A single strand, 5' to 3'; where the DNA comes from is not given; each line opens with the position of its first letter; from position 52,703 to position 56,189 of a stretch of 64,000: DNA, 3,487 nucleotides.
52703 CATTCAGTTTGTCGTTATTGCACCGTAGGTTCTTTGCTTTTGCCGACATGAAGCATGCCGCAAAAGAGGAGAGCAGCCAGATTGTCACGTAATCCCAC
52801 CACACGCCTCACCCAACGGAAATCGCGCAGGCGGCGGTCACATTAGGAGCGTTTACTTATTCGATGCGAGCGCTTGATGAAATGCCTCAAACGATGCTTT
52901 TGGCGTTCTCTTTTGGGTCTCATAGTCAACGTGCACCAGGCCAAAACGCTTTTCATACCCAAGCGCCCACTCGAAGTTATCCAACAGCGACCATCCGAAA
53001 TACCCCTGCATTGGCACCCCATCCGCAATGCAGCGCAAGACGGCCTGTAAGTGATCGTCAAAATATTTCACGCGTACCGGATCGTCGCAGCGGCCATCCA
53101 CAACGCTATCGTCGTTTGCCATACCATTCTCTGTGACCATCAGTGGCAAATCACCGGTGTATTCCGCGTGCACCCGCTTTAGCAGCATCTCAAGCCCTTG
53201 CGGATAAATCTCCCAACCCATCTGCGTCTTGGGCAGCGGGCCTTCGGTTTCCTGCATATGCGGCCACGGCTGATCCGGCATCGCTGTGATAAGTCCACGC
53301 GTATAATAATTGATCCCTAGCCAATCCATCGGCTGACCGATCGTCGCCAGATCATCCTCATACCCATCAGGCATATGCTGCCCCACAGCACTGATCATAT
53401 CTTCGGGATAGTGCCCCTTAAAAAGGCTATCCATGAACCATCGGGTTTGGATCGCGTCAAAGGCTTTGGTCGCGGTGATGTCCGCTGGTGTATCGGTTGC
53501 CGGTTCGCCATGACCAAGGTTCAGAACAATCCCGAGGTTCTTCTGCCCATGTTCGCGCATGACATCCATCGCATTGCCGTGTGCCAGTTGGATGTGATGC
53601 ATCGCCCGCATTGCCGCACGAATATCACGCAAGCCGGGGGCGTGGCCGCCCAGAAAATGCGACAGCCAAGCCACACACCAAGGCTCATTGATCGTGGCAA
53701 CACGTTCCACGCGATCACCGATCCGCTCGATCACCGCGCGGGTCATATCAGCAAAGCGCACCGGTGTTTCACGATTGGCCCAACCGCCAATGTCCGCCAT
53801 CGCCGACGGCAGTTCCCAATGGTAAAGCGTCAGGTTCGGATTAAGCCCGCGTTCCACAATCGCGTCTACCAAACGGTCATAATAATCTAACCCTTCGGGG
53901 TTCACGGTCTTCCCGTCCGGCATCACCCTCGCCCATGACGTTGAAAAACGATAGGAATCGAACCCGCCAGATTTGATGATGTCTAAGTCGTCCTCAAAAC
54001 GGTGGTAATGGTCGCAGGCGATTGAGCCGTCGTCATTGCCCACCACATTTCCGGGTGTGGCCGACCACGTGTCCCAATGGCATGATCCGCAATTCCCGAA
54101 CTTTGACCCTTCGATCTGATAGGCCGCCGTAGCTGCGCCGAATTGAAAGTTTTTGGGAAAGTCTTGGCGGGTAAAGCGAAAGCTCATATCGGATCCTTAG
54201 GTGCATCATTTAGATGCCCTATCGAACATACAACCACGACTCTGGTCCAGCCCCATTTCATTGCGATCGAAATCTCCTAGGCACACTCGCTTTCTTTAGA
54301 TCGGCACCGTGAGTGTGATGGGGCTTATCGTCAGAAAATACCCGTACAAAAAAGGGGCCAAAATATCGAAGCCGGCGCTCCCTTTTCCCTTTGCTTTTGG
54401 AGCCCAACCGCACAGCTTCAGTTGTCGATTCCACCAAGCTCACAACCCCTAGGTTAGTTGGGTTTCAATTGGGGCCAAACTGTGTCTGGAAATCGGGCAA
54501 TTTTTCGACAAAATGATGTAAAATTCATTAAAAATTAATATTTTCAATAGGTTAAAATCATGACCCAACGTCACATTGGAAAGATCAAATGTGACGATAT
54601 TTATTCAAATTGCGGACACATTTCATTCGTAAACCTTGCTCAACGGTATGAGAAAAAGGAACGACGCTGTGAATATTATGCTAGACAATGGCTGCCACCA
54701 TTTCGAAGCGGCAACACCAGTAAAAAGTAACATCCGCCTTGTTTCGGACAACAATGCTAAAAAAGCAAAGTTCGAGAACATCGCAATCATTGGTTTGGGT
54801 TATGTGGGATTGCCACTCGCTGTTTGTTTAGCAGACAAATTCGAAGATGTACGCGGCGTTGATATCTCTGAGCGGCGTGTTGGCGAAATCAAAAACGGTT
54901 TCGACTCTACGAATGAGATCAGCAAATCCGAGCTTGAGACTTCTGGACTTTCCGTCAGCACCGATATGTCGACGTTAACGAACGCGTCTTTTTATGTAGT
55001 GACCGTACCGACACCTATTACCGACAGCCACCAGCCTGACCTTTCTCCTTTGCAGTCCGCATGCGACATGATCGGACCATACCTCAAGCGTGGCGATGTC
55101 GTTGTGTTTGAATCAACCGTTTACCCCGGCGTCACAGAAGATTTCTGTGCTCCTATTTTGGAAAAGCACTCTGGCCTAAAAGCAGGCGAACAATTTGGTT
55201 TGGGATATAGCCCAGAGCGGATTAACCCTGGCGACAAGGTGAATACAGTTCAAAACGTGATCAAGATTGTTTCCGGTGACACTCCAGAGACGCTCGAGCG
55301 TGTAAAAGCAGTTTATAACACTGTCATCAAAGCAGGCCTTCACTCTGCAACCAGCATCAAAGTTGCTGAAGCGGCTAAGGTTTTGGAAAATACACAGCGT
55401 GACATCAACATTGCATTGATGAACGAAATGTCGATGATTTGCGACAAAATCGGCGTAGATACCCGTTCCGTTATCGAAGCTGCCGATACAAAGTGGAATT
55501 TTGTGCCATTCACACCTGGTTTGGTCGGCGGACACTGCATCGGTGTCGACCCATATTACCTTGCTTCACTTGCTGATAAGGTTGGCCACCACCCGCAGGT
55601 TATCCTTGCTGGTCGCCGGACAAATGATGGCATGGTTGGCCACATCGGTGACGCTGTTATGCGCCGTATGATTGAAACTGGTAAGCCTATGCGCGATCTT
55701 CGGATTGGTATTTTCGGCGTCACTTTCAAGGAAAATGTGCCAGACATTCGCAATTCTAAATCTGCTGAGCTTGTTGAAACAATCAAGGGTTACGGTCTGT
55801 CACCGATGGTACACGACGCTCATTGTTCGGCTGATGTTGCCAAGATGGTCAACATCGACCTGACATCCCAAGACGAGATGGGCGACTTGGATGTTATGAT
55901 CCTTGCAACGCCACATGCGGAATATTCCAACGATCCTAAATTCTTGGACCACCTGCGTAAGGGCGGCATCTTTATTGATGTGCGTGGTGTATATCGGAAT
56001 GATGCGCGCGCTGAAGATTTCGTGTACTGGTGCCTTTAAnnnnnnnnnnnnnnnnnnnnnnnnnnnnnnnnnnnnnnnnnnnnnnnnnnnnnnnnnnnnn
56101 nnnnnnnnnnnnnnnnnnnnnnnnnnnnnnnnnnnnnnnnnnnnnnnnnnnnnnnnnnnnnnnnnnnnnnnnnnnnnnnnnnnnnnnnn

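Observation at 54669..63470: Vi-antigen-like (viaB) capsule operon in a Roseobacter-group bacterium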

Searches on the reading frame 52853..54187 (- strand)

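Call 55: search_protein_families(library=pfam, proteins=[window:52853-54187:-], max_evalue=0.00001)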
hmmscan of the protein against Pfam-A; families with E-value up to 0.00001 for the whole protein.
window:52853-54187:- (444 aa): 1 family
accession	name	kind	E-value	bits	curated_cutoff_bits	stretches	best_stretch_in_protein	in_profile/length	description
PF00232.24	Glyco_hydro_1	-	1.2e-142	476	22.6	1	8-443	3-451/453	Glycosyl hydrolase family 1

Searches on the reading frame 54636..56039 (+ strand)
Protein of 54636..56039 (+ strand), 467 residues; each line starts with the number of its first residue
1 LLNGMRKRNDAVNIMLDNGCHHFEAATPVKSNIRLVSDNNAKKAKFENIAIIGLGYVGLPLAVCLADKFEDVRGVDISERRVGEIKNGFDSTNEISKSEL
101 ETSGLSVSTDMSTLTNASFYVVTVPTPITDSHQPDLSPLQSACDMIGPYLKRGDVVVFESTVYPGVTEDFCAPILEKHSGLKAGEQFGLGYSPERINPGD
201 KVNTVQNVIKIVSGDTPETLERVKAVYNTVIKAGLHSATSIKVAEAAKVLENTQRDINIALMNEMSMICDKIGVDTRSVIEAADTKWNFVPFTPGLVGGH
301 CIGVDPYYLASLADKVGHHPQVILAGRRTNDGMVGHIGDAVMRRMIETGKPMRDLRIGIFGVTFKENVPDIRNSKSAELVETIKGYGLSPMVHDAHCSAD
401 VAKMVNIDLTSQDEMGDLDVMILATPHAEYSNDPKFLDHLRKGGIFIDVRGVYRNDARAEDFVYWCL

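Call 3: search_protein_families(library=pfam, proteins=[window:54636-56039:+], max_evalue=0.01)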
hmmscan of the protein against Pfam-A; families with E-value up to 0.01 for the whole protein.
window:54636-56039:+ (467 aa): 5 families
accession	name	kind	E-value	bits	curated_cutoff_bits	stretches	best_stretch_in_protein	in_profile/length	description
PF03721.20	UDPG_MGDP_dh_N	-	1.6e-38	132.6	27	1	48-222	2-183/187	UDP-glucose/GDP-mannose dehydrogenase family, NAD binding domain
PF00984.24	UDPG_MGDP_dh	-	1.4e-25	89.6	25.4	1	243-331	2-93/94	UDP-glucose/GDP-mannose dehydrogenase family, central domain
PF03720.21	UDPG_MGDP_dh_C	-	2.5e-15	57.1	30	1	358-454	1-102/103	UDP-glucose/GDP-mannose dehydrogenase family, UDP binding domain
PF01210.29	NAD_Gly3P_dh_N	-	0.00038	20.9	23.1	1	48-131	1-84/158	NAD-dependent glycerol-3-phosphate dehydrogenase N-terminus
PF03446.21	NAD_binding_2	-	0.001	19.5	21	0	48-170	1-103/161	NAD binding domain of 6-phosphogluconate dehydrogenase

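Call 4: search_protein_families(library=ncbifam, proteins=[window:54636-56039:+], max_evalue=0.01)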
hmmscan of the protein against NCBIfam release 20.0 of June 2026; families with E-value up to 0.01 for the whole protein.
window:54636-56039:+ (467 aa): 10 families
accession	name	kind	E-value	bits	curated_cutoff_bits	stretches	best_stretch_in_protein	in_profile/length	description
TIGR03026.1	NDP-sugDHase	subfamily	3.9e-114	381.6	189.8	1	48-450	2-412/413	nucleotide sugar dehydrogenase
NF011729.0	PRK15182.1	equivalog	1e-113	380.4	592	1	48-430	8-391/425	Vi polysaccharide biosynthesis UDP-N-acetylglucosamine C-6 dehydrogenase TviB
NF008286.0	PRK11064.1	equivalog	2.6e-62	210.8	459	1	45-453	2-419/420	UDP-N-acetyl-D-mannosamine dehydrogenase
NF040825.1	UDPMaNacDH_Arch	equivalog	8.8e-59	199.4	750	1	48-457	2-405/418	UDP-N-acetyl-D-mannosamine dehydrogenase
NF041297.1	UDPGDh_AglM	equivalog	7.4e-45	153.6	670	1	48-453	2-417/429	UDP-glucose 6-dehydrogenase AglM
NF047673.2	TeichurnBiosyTuaD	equivalog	6.3e-29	101.4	700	1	48-465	3-427/439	UDP-glucose 6-dehydrogenase TuaD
NF011631.0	PRK15057.1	equivalog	6.2e-08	32.1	757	1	48-395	2-337/388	UDP-glucose 6-dehydrogenase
NF000942.0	PRK00094.1-4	subfamily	0.00012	21.4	257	1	47-136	3-92/334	NAD(P)H-dependent glycerol-3-phosphate dehydrogenase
NF040604.2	HacB_Meth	equivalog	0.0021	17.9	230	1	146-275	21-136/159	homoaconitase small subunit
NF000941.0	PRK00094.1-3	equivalog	0.0037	16.5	423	1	47-128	2-83/336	NAD(P)H-dependent glycerol-3-phosphate dehydrogenase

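Call 16: search_solved_structures(query=window:54636-56039:+, max_evalue=1e-20)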
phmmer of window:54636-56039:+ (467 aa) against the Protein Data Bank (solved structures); distinct sequences matched with E-value up to 1e-20: 9.
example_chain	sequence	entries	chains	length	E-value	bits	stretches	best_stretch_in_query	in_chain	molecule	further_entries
3ojl_A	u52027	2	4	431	5.1e-58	200.4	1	48-464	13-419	Cap5O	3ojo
4r16_A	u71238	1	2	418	2.4e-47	165.3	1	49-432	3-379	418aa long hypothetical UDP-N-acetyl-D-mannosaminuronic acid dehydrogenase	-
3g79_A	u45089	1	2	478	3e-44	155.1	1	44-433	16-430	NDP-N-acetyl-D-galactosaminuronic acid dehydrogenase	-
4xr9_A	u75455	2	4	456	8.4e-41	143.7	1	49-396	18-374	CalS8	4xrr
1mfz_A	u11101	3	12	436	1.6e-26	96.6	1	49-396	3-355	GDP-mannose 6-dehydrogenase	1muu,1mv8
2y0e_A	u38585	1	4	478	3e-25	92.4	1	48-412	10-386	UDP-GLUCOSE DEHYDROGENASE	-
2y0d_A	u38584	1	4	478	5.3e-24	88.3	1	48-412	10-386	UDP-GLUCOSE DEHYDROGENASE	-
2y0c_A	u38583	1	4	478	5.3e-24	88.3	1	48-412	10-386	UDP-GLUCOSE DEHYDROGENASE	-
3gg2_A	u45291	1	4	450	4.8e-21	78.6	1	48-457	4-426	Sugar dehydrogenase, UDP-glucose/GDP-mannose dehydrogenase family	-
